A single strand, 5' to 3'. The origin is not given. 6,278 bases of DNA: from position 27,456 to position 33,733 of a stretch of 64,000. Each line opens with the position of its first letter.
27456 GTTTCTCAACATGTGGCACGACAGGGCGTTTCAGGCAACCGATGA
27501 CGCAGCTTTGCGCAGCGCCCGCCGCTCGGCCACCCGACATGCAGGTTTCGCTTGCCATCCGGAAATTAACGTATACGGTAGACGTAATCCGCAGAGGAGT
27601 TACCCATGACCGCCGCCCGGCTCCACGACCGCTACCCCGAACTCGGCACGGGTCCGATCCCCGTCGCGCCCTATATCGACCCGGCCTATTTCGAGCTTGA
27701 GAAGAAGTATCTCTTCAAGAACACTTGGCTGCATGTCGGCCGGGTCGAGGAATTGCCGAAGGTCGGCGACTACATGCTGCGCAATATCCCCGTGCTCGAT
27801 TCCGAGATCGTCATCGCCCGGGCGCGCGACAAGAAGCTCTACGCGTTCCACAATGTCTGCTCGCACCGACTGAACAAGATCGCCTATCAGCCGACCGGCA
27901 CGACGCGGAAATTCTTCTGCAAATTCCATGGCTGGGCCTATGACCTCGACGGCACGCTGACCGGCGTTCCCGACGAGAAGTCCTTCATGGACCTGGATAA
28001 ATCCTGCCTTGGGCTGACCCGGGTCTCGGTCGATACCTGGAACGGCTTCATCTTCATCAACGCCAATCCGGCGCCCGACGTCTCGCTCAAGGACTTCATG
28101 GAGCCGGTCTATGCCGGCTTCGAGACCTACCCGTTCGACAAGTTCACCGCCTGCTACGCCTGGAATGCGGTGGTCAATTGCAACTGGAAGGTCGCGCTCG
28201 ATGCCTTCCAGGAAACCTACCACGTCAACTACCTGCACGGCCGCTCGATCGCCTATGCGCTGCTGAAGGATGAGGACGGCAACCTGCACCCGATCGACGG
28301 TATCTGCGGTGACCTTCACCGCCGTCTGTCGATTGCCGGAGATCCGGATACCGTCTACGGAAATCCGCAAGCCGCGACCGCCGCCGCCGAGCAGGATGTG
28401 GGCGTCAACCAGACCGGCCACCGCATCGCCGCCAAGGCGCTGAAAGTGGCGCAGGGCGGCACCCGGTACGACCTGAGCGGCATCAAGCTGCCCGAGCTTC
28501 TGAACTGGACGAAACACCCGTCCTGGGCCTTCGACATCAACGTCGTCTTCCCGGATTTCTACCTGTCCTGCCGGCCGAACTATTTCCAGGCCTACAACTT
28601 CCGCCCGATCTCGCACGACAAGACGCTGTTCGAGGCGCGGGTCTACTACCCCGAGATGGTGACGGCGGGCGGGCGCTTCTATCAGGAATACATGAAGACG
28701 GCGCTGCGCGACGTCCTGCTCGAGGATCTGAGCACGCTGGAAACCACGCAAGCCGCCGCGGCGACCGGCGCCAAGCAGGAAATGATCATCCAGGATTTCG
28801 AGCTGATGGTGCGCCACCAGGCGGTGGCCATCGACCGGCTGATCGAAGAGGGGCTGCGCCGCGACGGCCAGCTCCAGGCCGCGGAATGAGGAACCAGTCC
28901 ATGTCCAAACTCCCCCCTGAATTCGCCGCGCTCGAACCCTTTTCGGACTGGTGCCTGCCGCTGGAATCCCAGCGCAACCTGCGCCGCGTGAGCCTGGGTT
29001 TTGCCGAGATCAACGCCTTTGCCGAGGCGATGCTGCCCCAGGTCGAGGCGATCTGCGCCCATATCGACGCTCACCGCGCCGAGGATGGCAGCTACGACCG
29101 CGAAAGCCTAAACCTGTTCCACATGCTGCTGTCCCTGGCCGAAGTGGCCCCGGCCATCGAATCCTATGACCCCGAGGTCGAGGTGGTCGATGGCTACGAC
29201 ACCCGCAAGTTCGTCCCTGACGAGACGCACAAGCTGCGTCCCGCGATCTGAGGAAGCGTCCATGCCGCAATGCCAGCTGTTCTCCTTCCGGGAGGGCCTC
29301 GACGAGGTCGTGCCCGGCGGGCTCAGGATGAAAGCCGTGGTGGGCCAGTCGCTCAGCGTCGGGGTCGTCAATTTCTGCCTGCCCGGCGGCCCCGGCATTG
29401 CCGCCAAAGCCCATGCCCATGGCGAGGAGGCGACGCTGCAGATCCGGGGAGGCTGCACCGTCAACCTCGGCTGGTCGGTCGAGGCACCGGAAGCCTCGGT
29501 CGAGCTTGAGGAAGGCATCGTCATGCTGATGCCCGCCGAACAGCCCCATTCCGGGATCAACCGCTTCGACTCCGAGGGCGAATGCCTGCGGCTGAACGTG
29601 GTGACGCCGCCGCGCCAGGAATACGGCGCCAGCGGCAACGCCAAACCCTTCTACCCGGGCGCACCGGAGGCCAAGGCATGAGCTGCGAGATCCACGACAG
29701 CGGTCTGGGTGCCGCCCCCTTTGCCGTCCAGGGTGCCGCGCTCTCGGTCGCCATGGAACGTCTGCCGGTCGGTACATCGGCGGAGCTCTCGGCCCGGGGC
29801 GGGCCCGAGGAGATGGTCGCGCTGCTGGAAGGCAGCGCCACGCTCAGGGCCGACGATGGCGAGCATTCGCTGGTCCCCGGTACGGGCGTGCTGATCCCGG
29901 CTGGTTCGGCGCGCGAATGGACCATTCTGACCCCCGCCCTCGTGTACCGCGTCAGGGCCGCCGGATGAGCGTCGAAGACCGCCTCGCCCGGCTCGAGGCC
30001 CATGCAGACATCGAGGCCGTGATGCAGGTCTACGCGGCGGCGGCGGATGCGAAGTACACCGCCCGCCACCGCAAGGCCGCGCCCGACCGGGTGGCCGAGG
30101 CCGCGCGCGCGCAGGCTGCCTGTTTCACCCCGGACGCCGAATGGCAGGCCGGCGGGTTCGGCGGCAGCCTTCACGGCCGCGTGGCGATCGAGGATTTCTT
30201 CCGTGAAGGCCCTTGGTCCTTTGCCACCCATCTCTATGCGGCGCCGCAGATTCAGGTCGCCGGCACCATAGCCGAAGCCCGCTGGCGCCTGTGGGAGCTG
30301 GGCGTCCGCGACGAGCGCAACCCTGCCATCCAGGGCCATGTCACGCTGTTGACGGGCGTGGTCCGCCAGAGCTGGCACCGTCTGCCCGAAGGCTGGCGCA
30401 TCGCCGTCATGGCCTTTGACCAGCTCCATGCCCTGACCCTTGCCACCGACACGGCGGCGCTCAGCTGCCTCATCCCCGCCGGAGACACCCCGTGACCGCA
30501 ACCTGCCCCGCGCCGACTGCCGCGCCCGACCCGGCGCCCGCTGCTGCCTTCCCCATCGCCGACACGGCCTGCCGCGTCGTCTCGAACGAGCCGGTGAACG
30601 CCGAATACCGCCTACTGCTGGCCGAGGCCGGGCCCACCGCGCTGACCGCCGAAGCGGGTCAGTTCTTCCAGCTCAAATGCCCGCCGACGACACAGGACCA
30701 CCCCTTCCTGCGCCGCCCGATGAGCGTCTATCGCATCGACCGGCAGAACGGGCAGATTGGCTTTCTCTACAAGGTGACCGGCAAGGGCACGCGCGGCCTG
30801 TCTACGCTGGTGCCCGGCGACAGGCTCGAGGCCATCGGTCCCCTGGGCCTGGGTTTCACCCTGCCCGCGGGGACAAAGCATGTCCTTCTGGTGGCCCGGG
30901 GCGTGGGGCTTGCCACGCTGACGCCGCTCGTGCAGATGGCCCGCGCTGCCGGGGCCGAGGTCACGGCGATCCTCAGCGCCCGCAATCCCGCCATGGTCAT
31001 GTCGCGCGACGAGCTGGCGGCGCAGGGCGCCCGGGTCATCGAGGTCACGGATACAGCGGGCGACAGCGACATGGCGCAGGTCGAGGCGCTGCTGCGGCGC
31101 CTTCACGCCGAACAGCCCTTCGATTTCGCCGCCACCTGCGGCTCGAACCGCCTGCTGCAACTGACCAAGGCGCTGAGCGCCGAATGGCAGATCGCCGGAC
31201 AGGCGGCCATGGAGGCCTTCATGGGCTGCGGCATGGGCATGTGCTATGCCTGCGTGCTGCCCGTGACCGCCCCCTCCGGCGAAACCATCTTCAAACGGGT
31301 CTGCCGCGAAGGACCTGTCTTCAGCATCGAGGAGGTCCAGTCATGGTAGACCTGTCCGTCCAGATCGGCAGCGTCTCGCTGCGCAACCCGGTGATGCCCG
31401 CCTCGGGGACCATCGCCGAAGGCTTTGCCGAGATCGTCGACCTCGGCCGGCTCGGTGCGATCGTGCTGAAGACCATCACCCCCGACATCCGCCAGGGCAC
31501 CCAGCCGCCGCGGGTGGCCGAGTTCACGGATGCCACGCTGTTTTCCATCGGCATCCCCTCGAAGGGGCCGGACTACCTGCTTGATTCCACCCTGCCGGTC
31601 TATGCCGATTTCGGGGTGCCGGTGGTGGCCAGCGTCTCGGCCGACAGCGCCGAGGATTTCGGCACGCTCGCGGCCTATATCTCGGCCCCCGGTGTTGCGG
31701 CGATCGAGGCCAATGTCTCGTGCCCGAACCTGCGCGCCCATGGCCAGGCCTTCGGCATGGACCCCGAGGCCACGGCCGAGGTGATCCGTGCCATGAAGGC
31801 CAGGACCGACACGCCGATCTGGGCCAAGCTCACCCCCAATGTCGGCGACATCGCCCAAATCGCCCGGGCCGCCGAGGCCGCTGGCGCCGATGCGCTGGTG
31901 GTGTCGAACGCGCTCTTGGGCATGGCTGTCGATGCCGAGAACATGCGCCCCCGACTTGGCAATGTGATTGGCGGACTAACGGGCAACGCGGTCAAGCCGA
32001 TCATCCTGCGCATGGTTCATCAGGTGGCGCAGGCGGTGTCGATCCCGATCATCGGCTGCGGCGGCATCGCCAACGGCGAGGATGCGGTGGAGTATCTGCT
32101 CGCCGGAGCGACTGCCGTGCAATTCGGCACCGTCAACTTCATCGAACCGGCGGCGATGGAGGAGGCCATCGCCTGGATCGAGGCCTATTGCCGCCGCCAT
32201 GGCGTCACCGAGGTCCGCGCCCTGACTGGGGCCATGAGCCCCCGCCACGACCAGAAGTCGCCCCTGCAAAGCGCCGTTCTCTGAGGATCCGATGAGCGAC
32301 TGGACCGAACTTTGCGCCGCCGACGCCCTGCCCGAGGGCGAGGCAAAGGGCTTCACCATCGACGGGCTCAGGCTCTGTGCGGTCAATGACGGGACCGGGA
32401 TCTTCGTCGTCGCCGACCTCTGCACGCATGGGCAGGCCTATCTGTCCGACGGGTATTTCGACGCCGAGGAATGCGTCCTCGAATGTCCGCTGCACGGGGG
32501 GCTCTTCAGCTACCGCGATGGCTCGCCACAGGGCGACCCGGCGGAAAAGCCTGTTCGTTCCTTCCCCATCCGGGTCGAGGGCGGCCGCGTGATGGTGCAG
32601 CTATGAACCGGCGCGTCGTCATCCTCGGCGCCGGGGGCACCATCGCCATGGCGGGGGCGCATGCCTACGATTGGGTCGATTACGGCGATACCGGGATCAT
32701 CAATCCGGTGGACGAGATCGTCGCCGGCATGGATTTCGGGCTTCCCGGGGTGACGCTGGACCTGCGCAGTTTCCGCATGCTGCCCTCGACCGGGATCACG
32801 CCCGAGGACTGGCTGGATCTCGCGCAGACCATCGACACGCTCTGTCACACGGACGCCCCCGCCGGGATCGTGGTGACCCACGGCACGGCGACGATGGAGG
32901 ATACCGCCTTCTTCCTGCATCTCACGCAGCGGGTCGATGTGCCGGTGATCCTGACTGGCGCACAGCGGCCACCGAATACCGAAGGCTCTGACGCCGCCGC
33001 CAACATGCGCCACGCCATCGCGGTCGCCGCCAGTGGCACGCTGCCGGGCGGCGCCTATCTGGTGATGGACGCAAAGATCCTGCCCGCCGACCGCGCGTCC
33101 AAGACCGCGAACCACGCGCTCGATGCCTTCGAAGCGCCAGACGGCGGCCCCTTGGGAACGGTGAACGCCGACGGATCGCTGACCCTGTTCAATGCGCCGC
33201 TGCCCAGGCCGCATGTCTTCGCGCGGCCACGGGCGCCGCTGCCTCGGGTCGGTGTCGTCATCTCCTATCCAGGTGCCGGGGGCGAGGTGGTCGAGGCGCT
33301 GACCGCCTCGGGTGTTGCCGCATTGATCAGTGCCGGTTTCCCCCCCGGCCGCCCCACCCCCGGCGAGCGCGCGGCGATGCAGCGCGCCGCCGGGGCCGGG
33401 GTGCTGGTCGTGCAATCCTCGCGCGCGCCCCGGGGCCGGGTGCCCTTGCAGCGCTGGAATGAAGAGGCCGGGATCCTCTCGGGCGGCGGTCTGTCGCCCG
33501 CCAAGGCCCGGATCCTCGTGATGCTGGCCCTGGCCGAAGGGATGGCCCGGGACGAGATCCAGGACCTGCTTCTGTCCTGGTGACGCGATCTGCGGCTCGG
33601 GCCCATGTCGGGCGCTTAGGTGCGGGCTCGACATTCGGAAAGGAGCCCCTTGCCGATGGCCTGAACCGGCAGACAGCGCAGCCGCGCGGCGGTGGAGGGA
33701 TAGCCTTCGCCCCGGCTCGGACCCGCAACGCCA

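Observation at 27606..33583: Nine-gene translationally coupled operon places a class-1B dihydroorotate dehydrogenase-like PyrK/PyrD pair among Rieske oxygenase components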

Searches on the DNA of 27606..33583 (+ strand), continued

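Call 41: get_annotated_region(hit=H5, flank=9000)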
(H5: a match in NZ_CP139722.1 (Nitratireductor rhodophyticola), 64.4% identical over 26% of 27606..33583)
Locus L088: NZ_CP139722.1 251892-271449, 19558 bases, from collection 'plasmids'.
description: Nitratireductor rhodophyticola strain OXR-85 plasmid unnamed02, complete sequence
organism: Nitratireductor rhodophyticola (NCBI taxid 2854036)
taxonomy: Bacteria; Pseudomonadota; Alphaproteobacteria; Hyphomicrobiales; Phyllobacteriaceae; Nitratireductor; Nitratireductor rhodophyticola
host: -; source: Bacterial Culture,hydrothermal vent plume; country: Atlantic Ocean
typing (MOB-suite, as given by PLSDB): non-mobilizable
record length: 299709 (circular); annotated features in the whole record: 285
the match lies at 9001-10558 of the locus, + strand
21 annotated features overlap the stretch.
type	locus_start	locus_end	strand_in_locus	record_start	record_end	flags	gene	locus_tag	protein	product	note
CDS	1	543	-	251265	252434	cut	ugpC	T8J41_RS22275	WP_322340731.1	sn-glycerol-3-phosphate ABC transporter ATP-binding protein UgpC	-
CDS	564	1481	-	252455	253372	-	-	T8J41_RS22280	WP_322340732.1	ABC transporter permease subunit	GO:0055085 - transmembrane transport [Evidence IEA]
CDS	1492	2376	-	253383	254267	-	-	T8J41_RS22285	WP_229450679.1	ABC transporter permease subunit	GO:0055085 - transmembrane transport [Evidence IEA]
CDS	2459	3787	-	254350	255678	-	-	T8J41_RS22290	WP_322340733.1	extracellular solute-binding protein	-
CDS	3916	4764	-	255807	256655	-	-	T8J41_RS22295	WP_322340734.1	phosphodiesterase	-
CDS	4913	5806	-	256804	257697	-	-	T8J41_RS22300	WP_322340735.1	helix-turn-helix transcriptional regulator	-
CDS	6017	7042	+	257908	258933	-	-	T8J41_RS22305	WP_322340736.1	TRAP transporter substrate-binding protein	-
CDS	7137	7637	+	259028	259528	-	-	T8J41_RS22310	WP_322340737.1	TRAP transporter small permease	GO:0015740 - C4-dicarboxylate transport [Evidence IEA]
CDS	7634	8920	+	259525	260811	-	-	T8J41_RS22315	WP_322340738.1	TRAP transporter large permease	GO:0008643 - carbohydrate transport [Evidence IEA]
CDS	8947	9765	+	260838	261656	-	-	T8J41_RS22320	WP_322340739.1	dihydroorotate dehydrogenase electron transfer subunit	-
CDS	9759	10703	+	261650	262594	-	-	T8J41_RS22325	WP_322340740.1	dihydroorotate dehydrogenase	GO:0006221 - pyrimidine nucleotide biosynthetic process [Evidence IEA]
CDS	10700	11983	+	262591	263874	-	-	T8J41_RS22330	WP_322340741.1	Zn-dependent hydrolase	-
CDS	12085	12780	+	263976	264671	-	-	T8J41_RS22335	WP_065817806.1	orotate phosphoribosyltransferase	GO:0009116 - nucleoside metabolic process [Evidence IEA]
CDS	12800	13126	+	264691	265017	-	-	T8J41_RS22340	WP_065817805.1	hypothetical protein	-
CDS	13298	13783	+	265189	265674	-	-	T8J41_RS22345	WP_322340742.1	TRAP transporter small permease subunit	-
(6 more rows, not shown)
